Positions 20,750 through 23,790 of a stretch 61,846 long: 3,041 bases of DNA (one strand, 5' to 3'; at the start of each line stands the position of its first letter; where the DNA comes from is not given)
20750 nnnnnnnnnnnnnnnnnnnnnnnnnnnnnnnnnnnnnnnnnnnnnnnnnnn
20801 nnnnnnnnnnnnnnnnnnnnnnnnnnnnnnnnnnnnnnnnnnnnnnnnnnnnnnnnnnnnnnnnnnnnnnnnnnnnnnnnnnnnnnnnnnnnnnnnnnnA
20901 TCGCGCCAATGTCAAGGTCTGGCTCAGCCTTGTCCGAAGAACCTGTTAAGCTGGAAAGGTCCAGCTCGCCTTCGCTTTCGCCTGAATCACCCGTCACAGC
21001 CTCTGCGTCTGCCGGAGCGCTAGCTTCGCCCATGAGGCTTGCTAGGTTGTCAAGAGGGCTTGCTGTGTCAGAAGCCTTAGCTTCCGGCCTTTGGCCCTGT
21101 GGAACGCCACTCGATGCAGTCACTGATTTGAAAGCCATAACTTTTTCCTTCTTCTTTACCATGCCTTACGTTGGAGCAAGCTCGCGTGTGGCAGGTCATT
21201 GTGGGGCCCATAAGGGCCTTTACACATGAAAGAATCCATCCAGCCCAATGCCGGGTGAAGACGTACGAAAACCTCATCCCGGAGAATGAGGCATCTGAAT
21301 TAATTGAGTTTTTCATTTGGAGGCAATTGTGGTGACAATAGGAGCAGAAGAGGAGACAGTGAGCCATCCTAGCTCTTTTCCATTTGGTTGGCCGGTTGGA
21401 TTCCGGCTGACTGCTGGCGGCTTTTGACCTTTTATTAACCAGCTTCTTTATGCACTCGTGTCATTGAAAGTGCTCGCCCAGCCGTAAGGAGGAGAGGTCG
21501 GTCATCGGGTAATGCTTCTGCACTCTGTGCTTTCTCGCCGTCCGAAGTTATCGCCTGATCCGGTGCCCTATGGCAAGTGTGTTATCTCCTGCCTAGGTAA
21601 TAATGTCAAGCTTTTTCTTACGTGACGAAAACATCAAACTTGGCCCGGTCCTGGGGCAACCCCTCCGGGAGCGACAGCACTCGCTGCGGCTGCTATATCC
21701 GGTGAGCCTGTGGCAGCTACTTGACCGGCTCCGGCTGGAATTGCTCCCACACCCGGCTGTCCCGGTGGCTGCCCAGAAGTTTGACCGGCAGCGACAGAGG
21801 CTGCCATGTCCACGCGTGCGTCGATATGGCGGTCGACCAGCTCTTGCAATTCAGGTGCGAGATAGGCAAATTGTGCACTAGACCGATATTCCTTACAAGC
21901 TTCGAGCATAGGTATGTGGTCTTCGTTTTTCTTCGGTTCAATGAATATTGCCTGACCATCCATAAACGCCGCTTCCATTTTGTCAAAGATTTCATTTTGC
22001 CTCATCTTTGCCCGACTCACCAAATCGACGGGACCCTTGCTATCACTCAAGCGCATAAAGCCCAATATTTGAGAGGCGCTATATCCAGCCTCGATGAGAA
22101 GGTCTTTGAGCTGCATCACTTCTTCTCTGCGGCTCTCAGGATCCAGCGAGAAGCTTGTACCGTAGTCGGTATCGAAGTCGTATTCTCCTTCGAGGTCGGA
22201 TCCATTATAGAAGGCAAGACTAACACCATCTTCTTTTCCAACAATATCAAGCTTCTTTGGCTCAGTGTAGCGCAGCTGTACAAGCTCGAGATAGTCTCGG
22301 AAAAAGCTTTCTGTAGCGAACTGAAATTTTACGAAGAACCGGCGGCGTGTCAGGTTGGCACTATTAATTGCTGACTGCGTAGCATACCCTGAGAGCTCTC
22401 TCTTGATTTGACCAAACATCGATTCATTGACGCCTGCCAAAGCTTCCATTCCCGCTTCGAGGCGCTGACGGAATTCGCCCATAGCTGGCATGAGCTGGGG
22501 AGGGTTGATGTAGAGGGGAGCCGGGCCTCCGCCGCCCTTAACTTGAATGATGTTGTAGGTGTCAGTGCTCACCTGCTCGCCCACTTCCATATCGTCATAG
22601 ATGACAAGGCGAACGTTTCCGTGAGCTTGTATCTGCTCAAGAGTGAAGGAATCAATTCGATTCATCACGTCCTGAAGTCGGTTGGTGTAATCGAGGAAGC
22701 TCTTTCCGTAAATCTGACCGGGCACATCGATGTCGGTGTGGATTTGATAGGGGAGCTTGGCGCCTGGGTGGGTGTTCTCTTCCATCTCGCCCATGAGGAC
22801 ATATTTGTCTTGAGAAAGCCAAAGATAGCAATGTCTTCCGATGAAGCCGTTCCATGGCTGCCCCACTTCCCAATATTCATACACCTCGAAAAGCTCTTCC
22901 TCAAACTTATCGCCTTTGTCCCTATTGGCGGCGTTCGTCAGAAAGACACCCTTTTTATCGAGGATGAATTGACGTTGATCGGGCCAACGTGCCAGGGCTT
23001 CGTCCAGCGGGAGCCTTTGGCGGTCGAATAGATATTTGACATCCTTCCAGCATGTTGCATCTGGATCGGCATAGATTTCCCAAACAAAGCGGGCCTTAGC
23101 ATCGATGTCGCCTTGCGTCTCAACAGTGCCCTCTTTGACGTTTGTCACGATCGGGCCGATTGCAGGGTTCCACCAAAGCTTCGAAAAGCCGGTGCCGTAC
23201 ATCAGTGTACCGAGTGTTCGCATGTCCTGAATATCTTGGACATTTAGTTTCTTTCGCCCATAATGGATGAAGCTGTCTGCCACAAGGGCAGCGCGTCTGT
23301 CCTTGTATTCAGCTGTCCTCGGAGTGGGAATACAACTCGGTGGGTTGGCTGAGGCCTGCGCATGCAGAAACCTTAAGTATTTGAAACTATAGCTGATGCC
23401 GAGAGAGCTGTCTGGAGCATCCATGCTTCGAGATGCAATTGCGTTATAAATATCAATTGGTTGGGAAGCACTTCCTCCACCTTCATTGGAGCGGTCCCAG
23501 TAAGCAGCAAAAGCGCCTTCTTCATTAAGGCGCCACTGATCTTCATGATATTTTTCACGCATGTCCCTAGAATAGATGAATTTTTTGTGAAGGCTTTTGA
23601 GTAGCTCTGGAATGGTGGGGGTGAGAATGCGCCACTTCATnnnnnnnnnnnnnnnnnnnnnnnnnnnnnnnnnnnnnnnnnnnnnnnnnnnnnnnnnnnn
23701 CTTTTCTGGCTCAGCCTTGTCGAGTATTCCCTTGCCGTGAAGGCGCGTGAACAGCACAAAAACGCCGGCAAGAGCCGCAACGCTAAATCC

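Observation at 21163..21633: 470-nt ORF-free structured island between the portal and scaffold genes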

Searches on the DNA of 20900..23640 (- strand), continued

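Call 112: search_with_rna_model(model_id=R3, sources=[window, L001, L003, L166, L172, L171, L006, L086, L087, L169], max_evalue=10, show_alignments=4)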
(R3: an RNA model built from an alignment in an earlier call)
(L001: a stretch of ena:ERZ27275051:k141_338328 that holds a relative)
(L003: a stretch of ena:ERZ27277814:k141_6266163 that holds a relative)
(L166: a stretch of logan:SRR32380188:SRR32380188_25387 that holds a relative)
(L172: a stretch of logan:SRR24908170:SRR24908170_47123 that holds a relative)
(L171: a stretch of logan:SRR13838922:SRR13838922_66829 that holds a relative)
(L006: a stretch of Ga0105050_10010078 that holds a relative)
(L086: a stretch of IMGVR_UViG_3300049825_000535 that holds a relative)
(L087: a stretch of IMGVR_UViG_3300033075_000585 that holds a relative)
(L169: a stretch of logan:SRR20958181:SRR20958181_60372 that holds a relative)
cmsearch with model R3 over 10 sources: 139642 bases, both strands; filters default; matches with E-value up to 10: 1.
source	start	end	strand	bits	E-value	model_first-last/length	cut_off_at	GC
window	60062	60161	-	6.8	10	1-149/149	no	0.58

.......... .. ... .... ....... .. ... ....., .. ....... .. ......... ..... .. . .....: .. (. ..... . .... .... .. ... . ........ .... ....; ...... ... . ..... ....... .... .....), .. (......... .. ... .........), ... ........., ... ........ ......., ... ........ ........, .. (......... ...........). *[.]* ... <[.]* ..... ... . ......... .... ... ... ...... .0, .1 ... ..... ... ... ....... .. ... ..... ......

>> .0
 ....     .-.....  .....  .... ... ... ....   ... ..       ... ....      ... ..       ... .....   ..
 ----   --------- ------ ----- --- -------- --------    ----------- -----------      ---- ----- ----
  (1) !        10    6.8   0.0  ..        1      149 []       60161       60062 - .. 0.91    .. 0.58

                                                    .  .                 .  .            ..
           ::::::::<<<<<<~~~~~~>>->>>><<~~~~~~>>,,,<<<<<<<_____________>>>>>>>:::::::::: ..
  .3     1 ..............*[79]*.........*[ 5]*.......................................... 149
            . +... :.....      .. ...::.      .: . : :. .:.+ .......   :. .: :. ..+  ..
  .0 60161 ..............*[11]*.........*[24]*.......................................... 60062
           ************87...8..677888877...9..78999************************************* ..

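Call 113: search_with_rna_model(model_id=R3, source=window, start=21100, end=21700, filters=off, max_evalue=10, show_alignments=2)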
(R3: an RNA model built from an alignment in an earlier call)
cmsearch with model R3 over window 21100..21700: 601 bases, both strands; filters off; matches with E-value up to 10: 19.
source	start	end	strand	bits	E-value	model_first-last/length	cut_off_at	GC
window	21245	21290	+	2.8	0.38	29-82/149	no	0.54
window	21427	21552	-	2.4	0.47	1-149/149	no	0.5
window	21216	21237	-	0.6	1.3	1-149/149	no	0.41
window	21306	21324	+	0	1.7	1-149/149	no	0.42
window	21581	21598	+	-1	3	1-149/149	no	0.5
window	21151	21203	-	-1.3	3.5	27-83/149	no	0.53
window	21630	21682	-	-1.4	3.8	1-149/149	no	0.64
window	21372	21396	+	-1.5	4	1-149/149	no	0.52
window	21426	21443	+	-1.9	4.8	1-149/149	no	0.39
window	21149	21175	+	-2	5.1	1-149/149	no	0.41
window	21106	21121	-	-2.1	5.5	1-149/149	no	0.62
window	21277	21295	-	-2.2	5.8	1-149/149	no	0.58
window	21587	21607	-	-2.4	6.4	1-149/149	no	0.43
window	21239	21265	-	-2.5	6.8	1-149/149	no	0.59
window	21529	21564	+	-2.8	8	1-149/149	no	0.58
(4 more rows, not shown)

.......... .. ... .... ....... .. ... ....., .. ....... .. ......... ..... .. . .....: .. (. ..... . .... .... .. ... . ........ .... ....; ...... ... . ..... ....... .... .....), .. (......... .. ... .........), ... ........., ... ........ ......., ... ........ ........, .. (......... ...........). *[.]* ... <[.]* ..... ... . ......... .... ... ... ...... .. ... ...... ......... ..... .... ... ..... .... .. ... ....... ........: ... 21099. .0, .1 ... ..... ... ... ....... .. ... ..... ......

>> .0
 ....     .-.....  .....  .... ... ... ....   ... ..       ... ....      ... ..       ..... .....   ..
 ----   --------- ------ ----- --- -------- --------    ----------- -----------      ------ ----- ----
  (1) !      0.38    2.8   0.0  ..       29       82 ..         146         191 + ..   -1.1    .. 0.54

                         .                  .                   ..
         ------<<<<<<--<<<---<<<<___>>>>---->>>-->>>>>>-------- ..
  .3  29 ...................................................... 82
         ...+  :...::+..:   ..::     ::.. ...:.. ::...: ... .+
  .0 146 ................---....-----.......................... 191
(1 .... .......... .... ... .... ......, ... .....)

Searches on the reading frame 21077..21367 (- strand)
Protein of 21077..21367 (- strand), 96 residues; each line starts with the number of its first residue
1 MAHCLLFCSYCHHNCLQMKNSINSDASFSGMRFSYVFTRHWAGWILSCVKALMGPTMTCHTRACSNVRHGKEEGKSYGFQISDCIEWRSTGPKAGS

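Call 7: search_protein_families(library=pfam, proteins=[window:21077-21367:-], max_evalue=0.01)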
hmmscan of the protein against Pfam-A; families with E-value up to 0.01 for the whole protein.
window:21077-21367:- (96 aa): 0 families

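Call 49: search_protein_families(library=phrogs, proteins=[window:21077-21367:-], max_evalue=0.001)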
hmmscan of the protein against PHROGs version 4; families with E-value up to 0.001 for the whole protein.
window:21077-21367:- (96 aa): 0 families
